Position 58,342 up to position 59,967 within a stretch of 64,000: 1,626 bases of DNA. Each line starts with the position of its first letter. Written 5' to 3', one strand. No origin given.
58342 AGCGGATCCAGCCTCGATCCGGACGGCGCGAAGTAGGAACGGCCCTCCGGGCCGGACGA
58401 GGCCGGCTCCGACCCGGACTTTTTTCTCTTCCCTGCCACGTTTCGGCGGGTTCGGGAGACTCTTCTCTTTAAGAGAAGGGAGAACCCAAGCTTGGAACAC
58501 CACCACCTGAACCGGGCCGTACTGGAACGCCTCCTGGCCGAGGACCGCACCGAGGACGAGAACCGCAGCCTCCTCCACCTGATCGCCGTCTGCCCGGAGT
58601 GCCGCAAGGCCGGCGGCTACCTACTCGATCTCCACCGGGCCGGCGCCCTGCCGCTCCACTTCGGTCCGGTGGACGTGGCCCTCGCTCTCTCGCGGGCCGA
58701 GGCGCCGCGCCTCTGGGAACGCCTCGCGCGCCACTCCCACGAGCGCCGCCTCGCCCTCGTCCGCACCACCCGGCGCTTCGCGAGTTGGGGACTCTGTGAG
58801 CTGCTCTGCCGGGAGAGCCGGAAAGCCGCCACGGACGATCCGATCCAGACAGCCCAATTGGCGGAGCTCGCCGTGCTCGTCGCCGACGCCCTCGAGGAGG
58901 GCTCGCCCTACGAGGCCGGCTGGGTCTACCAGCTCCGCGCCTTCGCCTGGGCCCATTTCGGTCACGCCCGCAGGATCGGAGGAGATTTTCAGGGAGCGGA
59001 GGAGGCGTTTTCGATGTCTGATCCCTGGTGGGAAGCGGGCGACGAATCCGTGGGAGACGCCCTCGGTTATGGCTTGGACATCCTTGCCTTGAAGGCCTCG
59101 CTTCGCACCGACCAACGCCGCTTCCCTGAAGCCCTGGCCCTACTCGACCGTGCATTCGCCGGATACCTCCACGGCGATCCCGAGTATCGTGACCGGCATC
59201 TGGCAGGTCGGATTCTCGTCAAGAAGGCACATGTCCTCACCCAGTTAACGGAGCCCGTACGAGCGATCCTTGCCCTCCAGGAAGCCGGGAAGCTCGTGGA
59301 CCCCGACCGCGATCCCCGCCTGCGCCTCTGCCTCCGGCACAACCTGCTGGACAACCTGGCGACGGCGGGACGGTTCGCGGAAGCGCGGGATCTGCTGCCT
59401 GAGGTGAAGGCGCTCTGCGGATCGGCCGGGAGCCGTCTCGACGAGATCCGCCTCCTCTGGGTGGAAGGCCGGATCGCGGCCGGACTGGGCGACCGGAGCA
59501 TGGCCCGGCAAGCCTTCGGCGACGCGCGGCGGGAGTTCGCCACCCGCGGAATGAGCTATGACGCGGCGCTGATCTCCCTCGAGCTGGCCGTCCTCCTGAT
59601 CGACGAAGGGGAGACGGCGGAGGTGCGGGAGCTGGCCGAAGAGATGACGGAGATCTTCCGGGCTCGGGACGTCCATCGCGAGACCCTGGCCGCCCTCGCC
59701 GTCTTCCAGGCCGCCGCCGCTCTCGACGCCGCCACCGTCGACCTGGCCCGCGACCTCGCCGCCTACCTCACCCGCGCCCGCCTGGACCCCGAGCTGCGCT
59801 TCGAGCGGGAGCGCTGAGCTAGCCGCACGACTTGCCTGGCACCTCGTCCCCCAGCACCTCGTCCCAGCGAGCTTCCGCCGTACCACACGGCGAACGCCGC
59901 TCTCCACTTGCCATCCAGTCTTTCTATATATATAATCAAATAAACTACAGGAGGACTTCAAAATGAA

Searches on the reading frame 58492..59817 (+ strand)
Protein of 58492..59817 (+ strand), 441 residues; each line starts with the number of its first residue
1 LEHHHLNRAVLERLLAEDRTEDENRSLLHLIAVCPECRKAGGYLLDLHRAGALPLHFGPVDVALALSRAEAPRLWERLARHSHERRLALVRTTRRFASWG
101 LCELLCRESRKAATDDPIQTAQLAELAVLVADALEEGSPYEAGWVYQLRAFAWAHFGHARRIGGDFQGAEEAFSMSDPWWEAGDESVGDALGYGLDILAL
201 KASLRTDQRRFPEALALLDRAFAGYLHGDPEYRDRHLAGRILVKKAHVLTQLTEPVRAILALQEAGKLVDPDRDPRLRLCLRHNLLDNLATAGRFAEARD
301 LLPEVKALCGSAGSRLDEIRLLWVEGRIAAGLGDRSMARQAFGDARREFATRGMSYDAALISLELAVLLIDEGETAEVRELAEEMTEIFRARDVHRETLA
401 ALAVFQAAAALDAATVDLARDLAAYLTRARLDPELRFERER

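Call 14: search_protein_families(library=pfam, proteins=[window:58492-59817:+], max_evalue=0.01)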
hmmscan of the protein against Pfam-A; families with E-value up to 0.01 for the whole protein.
window:58492-59817:+ (441 aa): 1 family
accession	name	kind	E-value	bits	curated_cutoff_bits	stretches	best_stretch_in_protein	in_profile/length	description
PF13424.12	TPR_12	-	0.0028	18.3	30.1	1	279-346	3-72/77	Tetratricopeptide repeat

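Call 72: find_homologous_proteins(query=window:58492-59817:+, max_evalue=1e-10)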
Query window:58492-59817:+ (441 aa): 913 proteins with E <= 1e-10 among 8000 candidates; the best 120 are listed.
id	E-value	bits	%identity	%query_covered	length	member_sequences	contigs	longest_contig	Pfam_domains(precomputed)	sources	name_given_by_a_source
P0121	9.4e-276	932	97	100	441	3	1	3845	-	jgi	jgi:tetratricopeptide (TPR) repeat protein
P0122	1.4e-237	807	84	100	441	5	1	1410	-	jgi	-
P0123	1.3e-233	794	84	100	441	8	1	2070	-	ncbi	-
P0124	5.1e-232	788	82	100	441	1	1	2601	-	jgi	jgi:tetratricopeptide (TPR) repeat protein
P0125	6.9e-231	785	83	100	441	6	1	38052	-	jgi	jgi:tetratricopeptide (TPR) repeat protein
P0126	2.1e-230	783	82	100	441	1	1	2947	PF13424.13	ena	-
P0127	6.0e-230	782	83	100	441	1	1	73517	-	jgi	jgi:tetratricopeptide (TPR) repeat protein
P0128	7.4e-221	752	78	100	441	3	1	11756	-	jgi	jgi:tetratricopeptide (TPR) repeat protein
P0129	6.9e-219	745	77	100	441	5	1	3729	-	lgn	-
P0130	3.8e-216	736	77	100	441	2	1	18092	-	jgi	jgi:tetratricopeptide (TPR) repeat protein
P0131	4.0e-213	726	86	88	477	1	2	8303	PF07719.24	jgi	jgi:tetratricopeptide (TPR) repeat protein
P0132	1.4e-208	711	75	100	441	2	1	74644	PF13424.13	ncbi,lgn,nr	ncbi:MAG TPA: hypothetical protein VHC97_24350 [Thermoanaerobaculia bacterium]|nr:hypothetical prote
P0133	1.7e-201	688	72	100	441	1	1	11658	PF13424.13,PF07719.24,PF13374.13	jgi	jgi:tetratricopeptide (TPR) repeat protein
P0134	1.7e-201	688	73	100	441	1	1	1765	PF13424.13,PF07719.24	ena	-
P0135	3.5e-196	670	72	100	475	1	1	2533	PF13424.13,PF07719.24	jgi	jgi:tetratricopeptide (TPR) repeat protein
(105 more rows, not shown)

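Call 73: find_encoding_contigs(protein=P0121, flank=6000, max_places=3)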
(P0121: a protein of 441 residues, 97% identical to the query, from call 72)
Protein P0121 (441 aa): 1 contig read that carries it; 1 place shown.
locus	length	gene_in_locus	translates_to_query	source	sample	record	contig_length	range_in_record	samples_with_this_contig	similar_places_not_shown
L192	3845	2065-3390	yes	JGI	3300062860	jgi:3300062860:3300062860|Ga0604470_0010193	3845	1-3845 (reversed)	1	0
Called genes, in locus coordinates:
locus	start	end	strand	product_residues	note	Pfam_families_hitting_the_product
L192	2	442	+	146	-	?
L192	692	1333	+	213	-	-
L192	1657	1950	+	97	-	-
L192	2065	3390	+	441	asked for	-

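Call 74: find_encoding_contigs(protein=P0125, flank=6000, max_places=3)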
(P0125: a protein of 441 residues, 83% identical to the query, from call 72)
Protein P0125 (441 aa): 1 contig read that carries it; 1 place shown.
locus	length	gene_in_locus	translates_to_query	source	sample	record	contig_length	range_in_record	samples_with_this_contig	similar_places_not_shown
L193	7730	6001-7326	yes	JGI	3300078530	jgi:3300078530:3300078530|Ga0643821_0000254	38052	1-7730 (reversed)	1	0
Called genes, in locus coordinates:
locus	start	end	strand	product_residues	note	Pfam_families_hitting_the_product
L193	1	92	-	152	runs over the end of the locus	PF02627:CMD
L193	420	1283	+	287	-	PF00753:Lactamase_B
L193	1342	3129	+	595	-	PF02129:Peptidase_S15, PF12146:Hydrolase_4 (weak), PF00326:Peptidase_S9 (weak), PF08530:PepX_C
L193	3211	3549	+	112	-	PF07411:DUF1508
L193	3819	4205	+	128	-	PF00248:Aldo_ket_red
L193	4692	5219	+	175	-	PF11188:DUF2975 (weak)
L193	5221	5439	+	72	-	PF13443:HTH_26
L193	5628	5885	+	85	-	-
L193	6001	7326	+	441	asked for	-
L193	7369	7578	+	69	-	-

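Call 75: find_encoding_contigs(protein=P0127, flank=6000, max_places=3)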
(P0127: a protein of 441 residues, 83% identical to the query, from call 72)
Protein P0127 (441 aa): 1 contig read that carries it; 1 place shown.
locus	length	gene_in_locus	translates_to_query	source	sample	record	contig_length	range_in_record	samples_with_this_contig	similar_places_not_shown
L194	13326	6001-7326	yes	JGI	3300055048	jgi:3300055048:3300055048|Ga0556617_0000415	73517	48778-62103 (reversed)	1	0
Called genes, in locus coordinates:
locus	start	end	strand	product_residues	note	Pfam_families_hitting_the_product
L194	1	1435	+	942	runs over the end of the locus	PF01804:Penicil_amidase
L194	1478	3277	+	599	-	PF02129:Peptidase_S15, PF12146:Hydrolase_4 (faint), PF00326:Peptidase_S9 (weak), PF08530:PepX_C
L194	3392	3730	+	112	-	PF07411:DUF1508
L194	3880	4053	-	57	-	-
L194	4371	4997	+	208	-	-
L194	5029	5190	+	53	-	-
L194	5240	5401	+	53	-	-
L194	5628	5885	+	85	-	-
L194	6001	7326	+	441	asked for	-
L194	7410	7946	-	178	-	-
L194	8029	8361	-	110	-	-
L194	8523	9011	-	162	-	-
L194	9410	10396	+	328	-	-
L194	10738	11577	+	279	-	PF26348:SRA_ScoMcrA, PF01844:HNH (weak)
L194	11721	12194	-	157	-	PF04909:Amidohydro_2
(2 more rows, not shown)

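Call 76: find_encoding_contigs(protein=P0132, flank=6000, max_places=3)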
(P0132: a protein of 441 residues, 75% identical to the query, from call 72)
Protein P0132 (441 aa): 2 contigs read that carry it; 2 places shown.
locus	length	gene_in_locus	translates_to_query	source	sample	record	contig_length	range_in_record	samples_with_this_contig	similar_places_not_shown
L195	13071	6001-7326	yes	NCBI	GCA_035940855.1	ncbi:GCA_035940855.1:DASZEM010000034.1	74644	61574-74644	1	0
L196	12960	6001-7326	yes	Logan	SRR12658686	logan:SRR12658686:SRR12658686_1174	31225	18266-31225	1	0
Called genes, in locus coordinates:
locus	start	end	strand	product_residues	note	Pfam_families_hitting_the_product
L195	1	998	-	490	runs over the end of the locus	PF01435:Peptidase_M48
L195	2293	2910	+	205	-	PF13847:Methyltransf_31 (weak), PF08242:Methyltransf_12 (weak), PF13649:Methyltransf_25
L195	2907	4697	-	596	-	PF13231:PMT_2 (weak)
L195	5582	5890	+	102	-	-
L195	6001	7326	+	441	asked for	PF13424:TPR_12 (faint)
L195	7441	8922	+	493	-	PF00145:DNA_methylase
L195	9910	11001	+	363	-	PF07728:AAA_5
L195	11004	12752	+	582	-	PF09823:DUF2357, PF04411:PDDEXK_7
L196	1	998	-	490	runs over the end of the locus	PF01435:Peptidase_M48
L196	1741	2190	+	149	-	-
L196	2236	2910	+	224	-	PF13847:Methyltransf_31 (weak), PF08242:Methyltransf_12 (faint), PF13649:Methyltransf_25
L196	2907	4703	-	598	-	PF13231:PMT_2 (weak)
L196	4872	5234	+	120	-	-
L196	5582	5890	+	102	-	-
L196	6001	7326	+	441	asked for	PF13424:TPR_12 (faint)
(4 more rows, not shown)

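Call 88: search_solved_structures(query=window:58492-59817:+, max_evalue=1)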
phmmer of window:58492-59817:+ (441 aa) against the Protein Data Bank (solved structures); distinct sequences matched with E-value up to 1: 7.
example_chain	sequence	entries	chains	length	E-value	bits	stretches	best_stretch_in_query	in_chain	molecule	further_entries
6een_D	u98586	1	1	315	9.7e-09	37.9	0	280-306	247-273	Designer Pentatricopeptide Protein dPPR10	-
6een_B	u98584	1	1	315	6.7e-08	35.1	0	283-307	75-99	Designer Pentatricopeptide Protein dPPR10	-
6een_C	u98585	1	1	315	2.2e-06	30.1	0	283-306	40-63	Designer Pentatricopeptide Protein dPPR10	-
6een_A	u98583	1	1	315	8.3e-06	28.2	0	283-306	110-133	Designer Pentatricopeptide Protein dPPR10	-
4ozs_A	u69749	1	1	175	3.1e-05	26.3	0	282-306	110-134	Alpha solenoid protein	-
6m6l_A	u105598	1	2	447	0.37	12.9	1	110-163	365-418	Beta-glucosidase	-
6g3u_A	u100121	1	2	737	0.7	12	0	299-366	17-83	Isocitrate dehydrogenase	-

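Call 90: search_protein_families(library=ncbifam, proteins=[window:58492-59817:+], max_evalue=0.01)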
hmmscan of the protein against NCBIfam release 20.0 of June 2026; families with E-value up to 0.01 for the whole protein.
window:58492-59817:+ (441 aa): 1 family
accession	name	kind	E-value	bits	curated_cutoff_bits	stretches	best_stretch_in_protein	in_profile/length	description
NF053720.1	NsdA_fam_reg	subfamily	0.00033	20.3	75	0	114-224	254-358/432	NsdA family TPR-like regulatory protein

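Call 98: find_encoding_contigs(protein=P0131, flank=6000, max_places=3)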
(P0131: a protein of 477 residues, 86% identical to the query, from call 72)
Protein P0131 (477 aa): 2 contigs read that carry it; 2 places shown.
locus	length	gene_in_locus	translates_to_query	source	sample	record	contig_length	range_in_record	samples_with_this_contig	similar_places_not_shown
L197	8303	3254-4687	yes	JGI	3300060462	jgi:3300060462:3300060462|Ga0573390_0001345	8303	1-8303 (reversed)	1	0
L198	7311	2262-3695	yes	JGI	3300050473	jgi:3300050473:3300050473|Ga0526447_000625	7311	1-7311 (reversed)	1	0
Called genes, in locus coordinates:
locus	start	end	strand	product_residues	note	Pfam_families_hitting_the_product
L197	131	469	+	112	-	PF01022:HTH_5, PF12840:HTH_20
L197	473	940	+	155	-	PF08327:AHSA1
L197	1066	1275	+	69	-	-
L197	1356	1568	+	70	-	-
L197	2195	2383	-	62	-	-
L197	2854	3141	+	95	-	-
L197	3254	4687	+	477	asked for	PF07719:TPR_2 (faint)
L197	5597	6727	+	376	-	-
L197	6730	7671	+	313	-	-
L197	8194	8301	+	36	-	?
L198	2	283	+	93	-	?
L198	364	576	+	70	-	-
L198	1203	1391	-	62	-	-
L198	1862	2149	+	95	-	-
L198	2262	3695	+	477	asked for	PF07719:TPR_2 (faint)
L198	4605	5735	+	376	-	-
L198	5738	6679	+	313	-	-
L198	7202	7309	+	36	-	?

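Call 99: find_encoding_contigs(protein=P0124, flank=3000, max_places=3)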
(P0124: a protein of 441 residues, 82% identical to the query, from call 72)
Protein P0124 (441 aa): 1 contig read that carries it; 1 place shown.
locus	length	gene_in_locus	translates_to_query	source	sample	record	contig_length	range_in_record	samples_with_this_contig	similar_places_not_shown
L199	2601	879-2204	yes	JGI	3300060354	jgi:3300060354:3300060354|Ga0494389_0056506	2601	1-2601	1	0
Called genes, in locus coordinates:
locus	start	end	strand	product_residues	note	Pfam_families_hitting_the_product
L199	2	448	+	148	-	?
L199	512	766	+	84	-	-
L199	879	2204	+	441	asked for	-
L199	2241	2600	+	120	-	?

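Call 100: find_encoding_contigs(protein=P0126, flank=3000, max_places=3)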
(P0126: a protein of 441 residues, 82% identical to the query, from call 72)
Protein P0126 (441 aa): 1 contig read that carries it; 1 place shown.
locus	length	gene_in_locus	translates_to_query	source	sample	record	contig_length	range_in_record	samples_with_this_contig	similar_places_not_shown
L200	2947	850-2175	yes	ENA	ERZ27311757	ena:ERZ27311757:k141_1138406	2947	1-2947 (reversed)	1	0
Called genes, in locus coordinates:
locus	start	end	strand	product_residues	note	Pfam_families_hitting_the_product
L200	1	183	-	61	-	?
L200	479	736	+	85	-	-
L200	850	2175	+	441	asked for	PF13424:TPR_12 (faint)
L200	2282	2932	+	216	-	-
